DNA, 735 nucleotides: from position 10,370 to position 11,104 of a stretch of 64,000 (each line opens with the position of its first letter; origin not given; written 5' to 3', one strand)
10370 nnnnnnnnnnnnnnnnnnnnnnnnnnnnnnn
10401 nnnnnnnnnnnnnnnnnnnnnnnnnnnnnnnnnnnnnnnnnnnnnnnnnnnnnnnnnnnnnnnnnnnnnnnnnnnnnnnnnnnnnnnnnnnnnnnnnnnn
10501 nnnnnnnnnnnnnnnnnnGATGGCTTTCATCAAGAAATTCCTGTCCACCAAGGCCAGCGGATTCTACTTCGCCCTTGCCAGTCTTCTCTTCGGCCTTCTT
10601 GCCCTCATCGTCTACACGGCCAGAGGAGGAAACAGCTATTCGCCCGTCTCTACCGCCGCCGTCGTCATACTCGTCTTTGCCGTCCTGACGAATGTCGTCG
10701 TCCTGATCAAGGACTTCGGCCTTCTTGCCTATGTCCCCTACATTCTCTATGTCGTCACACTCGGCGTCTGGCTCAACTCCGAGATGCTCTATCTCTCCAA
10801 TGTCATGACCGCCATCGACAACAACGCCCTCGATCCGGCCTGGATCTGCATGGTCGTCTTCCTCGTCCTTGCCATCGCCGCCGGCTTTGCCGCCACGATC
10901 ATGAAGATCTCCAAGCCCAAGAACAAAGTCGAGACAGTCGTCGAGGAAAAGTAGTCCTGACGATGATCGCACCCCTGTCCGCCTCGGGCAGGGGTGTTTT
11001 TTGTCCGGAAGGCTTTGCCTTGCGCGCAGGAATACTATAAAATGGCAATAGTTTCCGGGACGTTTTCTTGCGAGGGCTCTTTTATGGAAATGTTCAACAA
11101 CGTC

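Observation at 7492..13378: Duplicated cassette 'giant membrane-anchored GH3-like enzyme + small 4-TM protein', first copy linked to a membrane GT2 synthase and an esterase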

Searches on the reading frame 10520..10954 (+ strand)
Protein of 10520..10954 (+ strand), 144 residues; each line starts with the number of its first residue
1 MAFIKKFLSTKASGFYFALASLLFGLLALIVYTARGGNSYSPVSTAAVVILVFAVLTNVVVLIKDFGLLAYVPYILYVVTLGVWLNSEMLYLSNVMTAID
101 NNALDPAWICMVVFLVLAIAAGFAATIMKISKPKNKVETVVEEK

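Call 7: search_protein_families(library=pfam, proteins=[window:10520-10954:+], max_evalue=0.01)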
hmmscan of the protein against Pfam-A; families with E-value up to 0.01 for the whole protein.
window:10520-10954:+ (144 aa): 0 families

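Call 17: find_homologous_proteins(query=window:10520-10954:+, max_evalue=0.01)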
Query window:10520-10954:+ (144 aa): 9 proteins with E <= 0.01 among 790 candidates.
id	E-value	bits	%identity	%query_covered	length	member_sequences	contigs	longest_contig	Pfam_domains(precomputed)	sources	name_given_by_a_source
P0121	9.9e-82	289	100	100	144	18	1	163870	-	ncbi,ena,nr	ncbi:MAG TPA: hypothetical protein IAC60_03665 [Candidatus Enterosoma merdigallinarum]|nr:hypothetic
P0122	5.0e-63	229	79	100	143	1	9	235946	-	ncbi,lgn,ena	-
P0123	1.9e-55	204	69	98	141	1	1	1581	-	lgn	-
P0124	7.0e-49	183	68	93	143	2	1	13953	-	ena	-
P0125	4.1e-47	177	66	97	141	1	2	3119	-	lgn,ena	-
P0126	2.0e-36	143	55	91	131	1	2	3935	-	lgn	-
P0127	3.2e-34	136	53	91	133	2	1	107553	-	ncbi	-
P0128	1.9e-30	123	52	96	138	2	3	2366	-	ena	-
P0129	1.2e-29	121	51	96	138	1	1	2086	-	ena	-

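Call 23: find_homologous_proteins(query=A2, max_evalue=0.001)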
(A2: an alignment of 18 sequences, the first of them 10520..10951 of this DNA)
Query A2 (18 sequences) (144 aa, profile of the alignment): 49 proteins with E <= 0.001 among 8000 candidates.
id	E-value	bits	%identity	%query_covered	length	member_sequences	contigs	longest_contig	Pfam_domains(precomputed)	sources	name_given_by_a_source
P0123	7.4e-44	167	69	98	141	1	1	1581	-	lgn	-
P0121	8.2e-41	157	100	100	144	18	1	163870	-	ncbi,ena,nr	ncbi:MAG TPA: hypothetical protein IAC60_03665 [Candidatus Enterosoma merdigallinarum]|nr:hypothetic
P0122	1.2e-39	153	79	100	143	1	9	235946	-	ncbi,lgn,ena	-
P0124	8.4e-39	150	68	93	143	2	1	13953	-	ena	-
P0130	3.4e-33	132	45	90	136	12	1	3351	-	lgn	-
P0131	1.4e-28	117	-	-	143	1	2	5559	-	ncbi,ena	-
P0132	2.1e-28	117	-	-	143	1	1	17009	-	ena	-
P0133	3.3e-28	116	-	-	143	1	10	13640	-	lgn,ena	-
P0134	5.8e-28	115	-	-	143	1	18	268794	-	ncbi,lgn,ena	-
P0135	1.2e-27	114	-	-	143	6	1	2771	-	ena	-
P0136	2.7e-27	113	-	-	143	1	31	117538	-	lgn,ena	-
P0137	1.9e-26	110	21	40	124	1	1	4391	-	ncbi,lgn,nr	ncbi:MAG: hypothetical protein M3036_03875 [Bifidobacteriales bacterium]|nr:hypothetical protein [Bi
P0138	2.0e-26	110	32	46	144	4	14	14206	-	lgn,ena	-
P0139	5.3e-26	109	32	46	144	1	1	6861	-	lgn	-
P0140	7.1e-26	109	-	-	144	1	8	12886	-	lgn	-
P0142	1.0e-25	108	-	-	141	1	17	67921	-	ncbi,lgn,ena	-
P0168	4.2e-13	67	29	35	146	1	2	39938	-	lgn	-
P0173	2.1e-8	52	33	37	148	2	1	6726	-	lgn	-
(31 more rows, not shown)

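Call 24: find_encoding_contigs(protein=P0134, flank=7000, max_places=2)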
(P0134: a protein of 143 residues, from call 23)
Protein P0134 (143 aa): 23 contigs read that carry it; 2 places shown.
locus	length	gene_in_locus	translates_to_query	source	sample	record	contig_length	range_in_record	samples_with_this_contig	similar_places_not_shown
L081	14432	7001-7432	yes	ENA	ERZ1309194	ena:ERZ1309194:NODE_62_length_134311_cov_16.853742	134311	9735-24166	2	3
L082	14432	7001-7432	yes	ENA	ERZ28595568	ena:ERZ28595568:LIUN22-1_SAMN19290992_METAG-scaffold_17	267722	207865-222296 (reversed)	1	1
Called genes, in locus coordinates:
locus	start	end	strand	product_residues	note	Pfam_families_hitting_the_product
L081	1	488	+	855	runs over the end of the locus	PF07517:SecA_DEAD, PF00270:DEAD (weak), PF01043:SecA_PP_bind, PF21090:P-loop_SecA, PF07516:SecA_SW, PF02810:SEC-C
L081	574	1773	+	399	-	PF00753:Lactamase_B, PF19583:ODP, PF12706:Lactamase_B_2 (faint), PF00258:Flavodoxin_1, PF03358:FMN_red (weak), PF12724:Flavodoxin_5 (weak)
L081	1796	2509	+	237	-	PF00072:Response_reg, PF04397:LytTR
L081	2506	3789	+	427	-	PF14501:HATPase_c_5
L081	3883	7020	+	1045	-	PF01915:Glyco_hydro_3_C, PF14310:Fn3-like, PF00933:Glyco_hydro_3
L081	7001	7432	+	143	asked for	-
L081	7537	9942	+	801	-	PF22666:Glyco_hydro_2_N2 (weak), PF02837:Glyco_hydro_2_N (weak), PF00703:Glyco_hydro_2, PF02836:Glyco_hydro_2_C, PF16355:DUF4982, PF18565:Glyco_hydro2_C5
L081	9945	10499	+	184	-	-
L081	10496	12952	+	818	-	PF00933:Glyco_hydro_3, PF01915:Glyco_hydro_3_C, PF14310:Fn3-like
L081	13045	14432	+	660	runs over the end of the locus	PF00270:DEAD (faint), PF04851:ResIII, PF17757:UvrB_inter, PF27431:UvrB_3rd, PF00271:Helicase_C, PF12344:UvrB, PF02151:UVR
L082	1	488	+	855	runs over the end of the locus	PF07517:SecA_DEAD, PF00270:DEAD (weak), PF01043:SecA_PP_bind, PF21090:P-loop_SecA, PF07516:SecA_SW, PF02810:SEC-C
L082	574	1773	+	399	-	PF00753:Lactamase_B, PF19583:ODP, PF12706:Lactamase_B_2 (faint), PF00258:Flavodoxin_1, PF03358:FMN_red (weak), PF12724:Flavodoxin_5 (weak)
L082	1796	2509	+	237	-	PF00072:Response_reg, PF04397:LytTR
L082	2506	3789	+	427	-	PF14501:HATPase_c_5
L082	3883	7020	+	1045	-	PF01915:Glyco_hydro_3_C, PF14310:Fn3-like, PF00933:Glyco_hydro_3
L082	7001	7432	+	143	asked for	-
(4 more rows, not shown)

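Call 25: find_encoding_contigs(protein=P0142, flank=7000, max_places=2)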
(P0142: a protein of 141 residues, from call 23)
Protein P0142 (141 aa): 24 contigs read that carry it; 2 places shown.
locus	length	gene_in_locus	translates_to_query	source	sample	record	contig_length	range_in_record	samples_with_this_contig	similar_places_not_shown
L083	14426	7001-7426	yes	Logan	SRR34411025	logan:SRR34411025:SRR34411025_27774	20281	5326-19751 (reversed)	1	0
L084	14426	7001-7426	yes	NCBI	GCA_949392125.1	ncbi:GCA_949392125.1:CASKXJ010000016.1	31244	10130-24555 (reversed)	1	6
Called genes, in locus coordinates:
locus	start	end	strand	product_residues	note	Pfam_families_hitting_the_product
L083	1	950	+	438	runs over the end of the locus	PF14689:SPOB_a, PF14501:HATPase_c_5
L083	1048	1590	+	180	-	-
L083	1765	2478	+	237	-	PF00072:Response_reg, PF04397:LytTR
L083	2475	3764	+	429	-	PF02518:HATPase_c (weak), PF14501:HATPase_c_5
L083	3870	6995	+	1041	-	PF01915:Glyco_hydro_3_C, PF14310:Fn3-like, PF00933:Glyco_hydro_3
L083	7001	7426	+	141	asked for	-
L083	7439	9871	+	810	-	PF02837:Glyco_hydro_2_N (faint), PF00703:Glyco_hydro_2 (weak), PF02836:Glyco_hydro_2_C, PF16355:DUF4982, PF18565:Glyco_hydro2_C5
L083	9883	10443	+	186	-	-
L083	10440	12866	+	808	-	PF00933:Glyco_hydro_3, PF01915:Glyco_hydro_3_C, PF14310:Fn3-like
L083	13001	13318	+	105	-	PF00072:Response_reg, PF00486:Trans_reg_C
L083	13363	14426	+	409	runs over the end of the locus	PF00512:HisKA, PF02518:HATPase_c, PF13589:HATPase_c_3 (weak)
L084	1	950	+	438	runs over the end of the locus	PF14689:SPOB_a, PF14501:HATPase_c_5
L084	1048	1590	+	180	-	-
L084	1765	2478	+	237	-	PF00072:Response_reg, PF04397:LytTR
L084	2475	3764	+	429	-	PF02518:HATPase_c (weak), PF14501:HATPase_c_5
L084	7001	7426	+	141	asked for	-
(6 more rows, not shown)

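Call 26: find_encoding_contigs(protein=P0168, flank=7000, max_places=2)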
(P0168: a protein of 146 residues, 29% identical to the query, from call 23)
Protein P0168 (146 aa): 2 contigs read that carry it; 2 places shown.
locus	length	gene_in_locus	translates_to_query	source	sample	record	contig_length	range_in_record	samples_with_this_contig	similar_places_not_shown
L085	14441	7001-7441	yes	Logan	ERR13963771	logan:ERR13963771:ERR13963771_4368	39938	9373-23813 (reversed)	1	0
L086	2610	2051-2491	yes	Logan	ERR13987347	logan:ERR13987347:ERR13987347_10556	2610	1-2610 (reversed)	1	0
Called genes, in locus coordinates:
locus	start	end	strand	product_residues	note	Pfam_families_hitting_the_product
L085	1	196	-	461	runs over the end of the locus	PF13306:LRR_5, PF13855:LRR_8 (faint), PF13306:LRR_5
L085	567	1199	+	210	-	-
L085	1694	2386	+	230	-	PF00072:Response_reg, PF04397:LytTR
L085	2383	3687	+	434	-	PF14501:HATPase_c_5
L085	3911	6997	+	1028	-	PF01915:Glyco_hydro_3_C, PF14310:Fn3-like, PF00933:Glyco_hydro_3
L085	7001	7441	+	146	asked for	-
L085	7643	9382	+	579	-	PF02837:Glyco_hydro_2_N, PF22666:Glyco_hydro_2_N2, PF00703:Glyco_hydro_2 (faint), PF02836:Glyco_hydro_2_C (faint)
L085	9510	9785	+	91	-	PF00005:ABC_tran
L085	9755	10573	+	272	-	-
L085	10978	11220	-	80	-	-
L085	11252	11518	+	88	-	-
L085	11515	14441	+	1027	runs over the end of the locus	PF01915:Glyco_hydro_3_C, PF14310:Fn3-like, PF00933:Glyco_hydro_3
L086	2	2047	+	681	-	?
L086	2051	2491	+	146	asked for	-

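Call 27: find_encoding_contigs(protein=window:10520-10954:+, flank=10000, max_places=1)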
Protein window:10520-10954:+ (144 aa): 2 contigs read that carry it; 1 place shown.
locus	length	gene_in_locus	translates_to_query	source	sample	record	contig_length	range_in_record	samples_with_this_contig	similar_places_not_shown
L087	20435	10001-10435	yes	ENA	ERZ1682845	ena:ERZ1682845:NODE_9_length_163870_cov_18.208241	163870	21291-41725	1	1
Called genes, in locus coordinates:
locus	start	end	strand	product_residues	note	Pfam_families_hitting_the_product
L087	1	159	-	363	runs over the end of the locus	PF00988:CPSase_sm_chain, PF07722:Peptidase_C26 (faint), PF00117:GATase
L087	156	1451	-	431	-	PF01979:Amidohydro_1, PF07969:Amidohydro_3 (faint), PF12890:DHOase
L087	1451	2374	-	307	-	PF02729:OTCace_N, PF00185:OTCace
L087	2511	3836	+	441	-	PF01743:PolyA_pol, PF12627:PolyA_pol_RNAbd, PF01966:HD (weak), PF13735:tRNA_NucTran2_2 (weak)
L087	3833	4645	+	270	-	PF00072:Response_reg, PF04397:LytTR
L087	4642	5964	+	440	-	PF14501:HATPase_c_5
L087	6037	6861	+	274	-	-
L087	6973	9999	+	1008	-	PF01915:Glyco_hydro_3_C, PF14310:Fn3-like, PF00933:Glyco_hydro_3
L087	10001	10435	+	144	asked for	-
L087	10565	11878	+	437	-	PF00535:Glycos_transf_2, PF13641:Glyco_tranf_2_3, PF13632:Glyco_trans_2_3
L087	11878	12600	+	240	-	PF00561:Abhydrolase_1, PF12146:Hydrolase_4, PF12697:Abhydrolase_6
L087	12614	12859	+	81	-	-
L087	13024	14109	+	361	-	-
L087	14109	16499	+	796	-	PF00005:ABC_tran, PF02463:SMC_N, PF13304:AAA_21 (faint), PF02687:FtsX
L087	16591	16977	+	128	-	-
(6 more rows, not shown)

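Call 41: predict_structure(alignment_id=A4)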
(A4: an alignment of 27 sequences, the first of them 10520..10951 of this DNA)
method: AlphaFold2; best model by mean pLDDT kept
length: 144 residues; sequences in the alignment: 27
mean_pLDDT: 83.6   pTM: 0.76
mean pLDDT of the five models: 83.6, 78.8, 77.6, 73.7, 72.4
residues with pLDDT >= 90: 52; 70-90: 75; 50-70: 8; < 50: 9
segments of 3 or more residues with pLDDT < 50: 135-142
pLDDT, mean of each block of 10 residues (from residue 1): 78 86 95 81 89 93 77 93 89 85 85 95 85 55 48
secondary structure, 60 per line:
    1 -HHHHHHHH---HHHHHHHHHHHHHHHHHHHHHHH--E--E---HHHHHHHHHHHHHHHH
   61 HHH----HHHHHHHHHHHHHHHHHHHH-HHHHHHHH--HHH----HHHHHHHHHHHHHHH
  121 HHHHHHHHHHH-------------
elements in order: H2-9 H13-35 H45-63 H68-87 H89-96 H106-131

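Call 49: fold_search(model_id=the predicted structure, library=pdb)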
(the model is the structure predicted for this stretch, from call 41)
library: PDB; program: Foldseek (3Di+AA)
matches with E <= 10: 321; with E <= 0.001: 0
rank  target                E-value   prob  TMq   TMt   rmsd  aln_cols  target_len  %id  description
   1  7jpv_E                4.8e-02  1.00  0.54  0.56   6.6       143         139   16  Rabbit Cav1.1 in the presence of 1 micromolar (S)-(-)-Bay K8644 in nanodiscs at 3.4 Angstrom resolution (released 2020-11-18)
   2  8k7t_B                1.0e-01  0.97  0.47  0.44   7.2       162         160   16  Mouse Fc epsilon RI in complex with mIgE Fc (released 2024-07-17)
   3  9cbv                  1.5e-01  0.97  0.48  0.43   6.7       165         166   10  MicroED structure of the human MP20 protein (released 2025-05-21)
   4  6jp5_E                2.5e-01  0.94  0.51  0.45   6.9       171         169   16  Rabbit Cav1.1-Nifedipine Complex (released 2019-06-12)
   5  9rmw_F                2.5e-01  0.92  0.46  0.38   6.7       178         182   11  GluA4 in complex with TARP-2, open state, structure of TMD/LBD domains (released 2025-09-24)
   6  9qfh_Y                3.1e-01  0.87  0.43  0.39   6.8       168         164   10  The composite map of of the AMPAR complex GluA3- TARP gamma2 in the apo state. (released 2025-07-09)
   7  7tnj_B                3.1e-01  0.85  0.46  0.14   9.5       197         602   11  Complex NNNN of AMPA-subtype iGluR GluA2 in complex with auxiliary subunit gamma2 (Stargazin) at low glutamate concent (released 2022-04-20)
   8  9qfh_Z                3.6e-01  0.98  0.56  0.50   5.6       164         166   13  The composite map of of the AMPAR complex GluA3- TARP gamma2 in the apo state. (released 2025-07-09)
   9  9rn4_H                3.8e-01  0.85  0.45  0.37   6.9       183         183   12  GluA4 in complex with TARP-2, desensitized state, structure of TMD/LBD domains (released 2025-09-24)
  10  9hpc_Z                4.6e-01  0.82  0.43  0.39   5.9       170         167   10  The TMD and the LBD region of the AMPAR complex GluA3- TARP gamma2 in the apo state. (released 2025-07-09)
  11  9qfh_W                5.1e-01  0.80  0.45  0.40   6.6       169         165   11  The composite map of of the AMPAR complex GluA3- TARP gamma2 in the apo state. (released 2025-07-09)
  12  9hpc_X                5.1e-01  0.80  0.45  0.40   7.2       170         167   11  The TMD and the LBD region of the AMPAR complex GluA3- TARP gamma2 in the apo state. (released 2025-07-09)
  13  9nr9_F                5.4e-01  0.95  0.57  0.48   5.3       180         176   13  The structure of GluA1/A4 LBD-TMD with 2 TARPs (released 2025-07-02)
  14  8p3u_F                5.4e-01  0.82  0.46  0.40   6.7       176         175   10  Homomeric GluA1 in tandem with TARP gamma-3, desensitized conformation 2 (released 2023-08-30)
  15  9rn4_F                5.4e-01  0.75  0.42  0.37   6.8       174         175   10  GluA4 in complex with TARP-2, desensitized state, structure of TMD/LBD domains (released 2025-09-24)
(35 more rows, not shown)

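Call 57: find_encoding_contigs(protein=P0137, flank=7000, max_places=1)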
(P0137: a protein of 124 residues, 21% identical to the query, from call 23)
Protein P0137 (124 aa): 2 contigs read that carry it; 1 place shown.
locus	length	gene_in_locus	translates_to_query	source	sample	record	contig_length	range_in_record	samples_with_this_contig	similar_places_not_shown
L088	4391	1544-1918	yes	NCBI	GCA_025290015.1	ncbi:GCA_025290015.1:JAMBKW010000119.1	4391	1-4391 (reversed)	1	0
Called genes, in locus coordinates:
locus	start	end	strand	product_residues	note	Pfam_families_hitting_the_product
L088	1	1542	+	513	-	PF00933:Glyco_hydro_3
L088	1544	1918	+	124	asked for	-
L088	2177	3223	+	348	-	PF00756:Esterase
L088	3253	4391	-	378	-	PF00480:ROK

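Call 58: find_encoding_contigs(protein=P0173, flank=7000, max_places=1)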
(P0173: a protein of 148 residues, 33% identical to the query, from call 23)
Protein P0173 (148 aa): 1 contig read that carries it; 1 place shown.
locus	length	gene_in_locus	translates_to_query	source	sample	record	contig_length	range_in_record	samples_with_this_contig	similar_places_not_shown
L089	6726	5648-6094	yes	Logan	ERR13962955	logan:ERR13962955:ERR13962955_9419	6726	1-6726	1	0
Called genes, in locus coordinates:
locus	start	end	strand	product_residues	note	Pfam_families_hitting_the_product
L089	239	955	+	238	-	PF00072:Response_reg, PF04397:LytTR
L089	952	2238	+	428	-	PF14501:HATPase_c_5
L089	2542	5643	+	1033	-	PF01915:Glyco_hydro_3_C, PF14310:Fn3-like (weak), PF00933:Glyco_hydro_3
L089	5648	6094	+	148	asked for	-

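Call 66: search_protein_representatives(alignment_id=A4)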
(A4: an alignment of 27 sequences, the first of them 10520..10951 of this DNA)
Query: 27 sequences, 150 profile positions. Proteins with E-value up to 0.001 (for the whole library): 622; up to 1e-10: 190; up to 1e-30: 4. The best 150 are listed.
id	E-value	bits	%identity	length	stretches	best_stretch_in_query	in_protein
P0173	3.7e-44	166.4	-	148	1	2-145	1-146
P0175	1.3e-37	145.2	-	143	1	1-144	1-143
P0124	2.1e-36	141.3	-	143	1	2-149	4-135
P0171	3.3e-31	124.4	-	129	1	1-143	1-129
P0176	2.7e-28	114.9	-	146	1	2-145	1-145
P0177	5.1e-26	107.6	-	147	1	2-144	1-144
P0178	9.7e-26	106.6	-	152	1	2-145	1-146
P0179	1.3e-25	106.2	-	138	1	2-142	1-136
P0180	5.1e-25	104.3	-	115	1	2-107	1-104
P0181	9.3e-25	103.5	-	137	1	2-149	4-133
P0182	1.4e-24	102.8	-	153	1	2-141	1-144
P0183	1.5e-24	102.8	-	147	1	3-145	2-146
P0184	6.5e-24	100.7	-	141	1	7-143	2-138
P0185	5.3e-23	97.8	-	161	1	16-137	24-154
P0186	1.5e-22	96.3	-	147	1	2-145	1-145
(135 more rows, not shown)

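Call 67: search_protein_families(library=ncbifam, proteins=[window:10520-10954:+], max_evalue=0.01)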
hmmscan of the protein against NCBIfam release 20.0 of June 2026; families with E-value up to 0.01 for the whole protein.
window:10520-10954:+ (144 aa): 0 families

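Call 68: search_protein_families(library=pfam, alignment_id=A4, max_evalue=1)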
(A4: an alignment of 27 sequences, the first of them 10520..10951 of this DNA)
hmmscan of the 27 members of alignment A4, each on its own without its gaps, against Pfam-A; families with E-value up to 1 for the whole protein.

A. member 1, window:10520-10951:+ (144 aa): 1 family
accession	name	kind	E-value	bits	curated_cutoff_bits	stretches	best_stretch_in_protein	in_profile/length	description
PF23923.1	DUF7262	-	0.7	10.8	27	0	113-132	16-35/132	Family of unknown function (DUF7262)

B. families by the number of members that match (of 27 scanned): 36 families (the first 25 are shown)
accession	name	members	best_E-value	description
PF16212.11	PhoLip_ATPase_C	3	0.0025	Phospholipid-translocating P-type ATPase C-terminal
PF00892.27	EamA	3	0.012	EamA-like transporter family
PF03419.18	Peptidase_U4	2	0.00076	Sporulation factor SpoIIGA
PF11143.13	DUF2919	2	0.011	Protein of unknown function (DUF2919)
PF14017.11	DUF4233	2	0.014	Protein of unknown function (DUF4233)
PF07698.17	7TM-7TMR_HD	2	0.015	7TM receptor with intracellular HD hydrolase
PF14437.12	MafB19-deam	2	0.052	MafB19-like deaminase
PF19094.5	EMC6_arch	2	0.21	EMC6-arch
PF14143.11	YrhC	1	0.0093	YrhC-like protein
PF22571.1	LiaI-LiaF-TM_PspC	1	0.037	PspC transmembrane region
PF15183.11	MRAP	1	0.049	Melanocortin-2 receptor accessory protein family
PF19865.4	DUF6338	1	0.062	Family of unknown function (DUF6338)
PF01554.23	MatE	1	0.062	MatE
PF05493.18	ATP_synt_H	1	0.07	ATP synthase subunit H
PF07947.19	YhhN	1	0.075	YhhN family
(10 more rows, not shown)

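Call 86: find_encoding_contigs(protein=P0122, flank=9000, max_places=1)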
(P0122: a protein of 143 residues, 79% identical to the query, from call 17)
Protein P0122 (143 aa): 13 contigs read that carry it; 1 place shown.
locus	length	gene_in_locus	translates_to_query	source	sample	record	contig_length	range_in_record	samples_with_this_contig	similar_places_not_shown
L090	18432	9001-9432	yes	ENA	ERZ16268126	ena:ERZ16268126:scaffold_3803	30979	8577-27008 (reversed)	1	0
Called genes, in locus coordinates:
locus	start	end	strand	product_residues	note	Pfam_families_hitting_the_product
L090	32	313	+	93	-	-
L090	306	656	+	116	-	PF05717:TnpB_IS66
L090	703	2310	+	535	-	PF03050:DDE_Tnp_IS66, PF13817:DDE_Tnp_IS66_C (weak)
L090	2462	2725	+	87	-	-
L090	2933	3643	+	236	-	PF00072:Response_reg, PF04397:LytTR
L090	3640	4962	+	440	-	PF14501:HATPase_c_5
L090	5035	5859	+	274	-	-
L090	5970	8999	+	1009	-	PF01915:Glyco_hydro_3_C, PF14310:Fn3-like, PF00933:Glyco_hydro_3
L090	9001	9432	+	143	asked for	-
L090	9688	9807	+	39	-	-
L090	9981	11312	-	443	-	PF13173:AAA_14, PF13635:DUF4143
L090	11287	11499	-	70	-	-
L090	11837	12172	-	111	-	-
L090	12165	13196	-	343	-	-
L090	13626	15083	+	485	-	PF00370:FGGY_N, PF02782:FGGY_C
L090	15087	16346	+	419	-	PF06134:RhaA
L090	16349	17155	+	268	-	PF00596:Aldolase_II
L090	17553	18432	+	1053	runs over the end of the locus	PF01915:Glyco_hydro_3_C, PF00933:Glyco_hydro_3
